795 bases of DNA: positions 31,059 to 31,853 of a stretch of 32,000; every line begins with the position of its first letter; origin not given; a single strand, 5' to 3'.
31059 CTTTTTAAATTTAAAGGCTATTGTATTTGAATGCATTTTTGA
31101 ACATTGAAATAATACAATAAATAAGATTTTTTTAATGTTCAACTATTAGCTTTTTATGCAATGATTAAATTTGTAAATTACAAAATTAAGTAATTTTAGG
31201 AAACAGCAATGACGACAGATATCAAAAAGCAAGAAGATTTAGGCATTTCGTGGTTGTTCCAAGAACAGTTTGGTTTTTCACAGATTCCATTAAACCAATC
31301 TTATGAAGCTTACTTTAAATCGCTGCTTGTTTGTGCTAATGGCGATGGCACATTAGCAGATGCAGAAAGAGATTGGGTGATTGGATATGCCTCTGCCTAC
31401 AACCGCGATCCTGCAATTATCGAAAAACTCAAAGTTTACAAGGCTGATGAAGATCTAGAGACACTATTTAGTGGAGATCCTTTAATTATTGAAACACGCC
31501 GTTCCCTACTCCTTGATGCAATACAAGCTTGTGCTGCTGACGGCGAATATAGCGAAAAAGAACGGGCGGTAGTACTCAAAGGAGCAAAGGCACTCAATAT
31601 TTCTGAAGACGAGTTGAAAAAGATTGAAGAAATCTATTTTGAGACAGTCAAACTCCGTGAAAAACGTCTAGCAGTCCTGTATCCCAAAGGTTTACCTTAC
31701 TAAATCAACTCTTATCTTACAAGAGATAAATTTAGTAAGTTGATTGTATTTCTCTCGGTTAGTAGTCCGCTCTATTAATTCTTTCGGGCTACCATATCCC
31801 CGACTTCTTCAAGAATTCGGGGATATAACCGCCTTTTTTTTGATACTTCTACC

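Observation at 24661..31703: Candidate uncharacterised biosynthetic cluster: 4CL-like A-T-R reductase, TerB-like, O-methyltransferase, HydE-like radical SAM, second TerB-like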

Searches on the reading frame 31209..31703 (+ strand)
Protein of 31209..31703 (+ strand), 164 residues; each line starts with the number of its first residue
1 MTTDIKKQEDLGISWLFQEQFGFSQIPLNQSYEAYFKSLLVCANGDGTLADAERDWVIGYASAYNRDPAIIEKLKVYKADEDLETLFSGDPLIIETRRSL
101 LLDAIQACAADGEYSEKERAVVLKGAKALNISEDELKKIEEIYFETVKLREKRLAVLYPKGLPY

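Call 3: search_protein_families(library=pfam, proteins=[window:31209-31703:+], max_evalue=0.01)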
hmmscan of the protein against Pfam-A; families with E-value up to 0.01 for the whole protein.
window:31209-31703:+ (164 aa): 2 families
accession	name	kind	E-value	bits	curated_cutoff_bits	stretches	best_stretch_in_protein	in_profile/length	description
PF05099.18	TerB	-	3.4e-05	24.6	24.4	1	94-139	71-116/118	Tellurite resistance protein TerB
PF04391.17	DUF533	-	0.0011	19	29.6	0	95-140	67-113/178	Protein of unknown function (DUF533)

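Call 4: search_protein_families(library=ncbifam, proteins=[window:31209-31703:+], max_evalue=0.01)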
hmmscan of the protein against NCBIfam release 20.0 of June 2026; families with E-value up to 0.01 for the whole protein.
window:31209-31703:+ (164 aa): 0 families

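Call 28: search_solved_structures(query=window:31209-31703:+, max_evalue=1, show_alignments=1)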
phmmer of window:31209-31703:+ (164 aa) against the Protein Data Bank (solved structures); distinct sequences matched with E-value up to 1: 5.
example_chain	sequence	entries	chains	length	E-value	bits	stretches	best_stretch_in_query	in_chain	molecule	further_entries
2ou3_A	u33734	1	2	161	1.9e-37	131.9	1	4-164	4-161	Tellurite resistance protein of COG3793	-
9hxw_A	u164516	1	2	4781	0.77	13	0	70-162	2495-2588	E3 ubiquitin-protein ligase UBR4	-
9nwd_A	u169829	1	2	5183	0.85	12.9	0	70-162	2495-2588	E3 ubiquitin-protein ligase UBR4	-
9qws_A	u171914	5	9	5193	0.86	12.9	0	70-162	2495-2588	E3 ubiquitin-protein ligase UBR4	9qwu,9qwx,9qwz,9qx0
9d9z_A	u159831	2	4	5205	0.86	12.9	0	70-162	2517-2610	UBR4 (endogenously FLAG-tagged at the N-terminus),E3 ubiquitin-protein ligase UBR4,E3 ubiq | E3 ubiquitin-protein ligase UBR4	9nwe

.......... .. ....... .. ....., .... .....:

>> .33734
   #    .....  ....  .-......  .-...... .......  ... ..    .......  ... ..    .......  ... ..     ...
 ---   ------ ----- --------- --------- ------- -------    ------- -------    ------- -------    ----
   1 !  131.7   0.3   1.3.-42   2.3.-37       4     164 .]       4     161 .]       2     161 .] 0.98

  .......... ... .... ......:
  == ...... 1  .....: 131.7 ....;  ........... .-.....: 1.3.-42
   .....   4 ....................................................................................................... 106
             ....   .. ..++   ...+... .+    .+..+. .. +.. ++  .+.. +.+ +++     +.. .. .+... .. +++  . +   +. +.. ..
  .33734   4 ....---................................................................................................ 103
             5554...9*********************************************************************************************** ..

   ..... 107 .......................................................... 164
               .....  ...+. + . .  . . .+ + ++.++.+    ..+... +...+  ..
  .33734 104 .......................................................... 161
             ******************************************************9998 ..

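Call 37: search_protein_families(library=padloc, proteins=[window:31209-31703:+], max_evalue=0.001)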
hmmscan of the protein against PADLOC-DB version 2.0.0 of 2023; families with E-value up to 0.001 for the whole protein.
window:31209-31703:+ (164 aa): 1 family
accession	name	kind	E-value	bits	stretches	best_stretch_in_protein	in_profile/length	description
PDLC05027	PDC-S48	-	0.00038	17.7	0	102-145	232-275/411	-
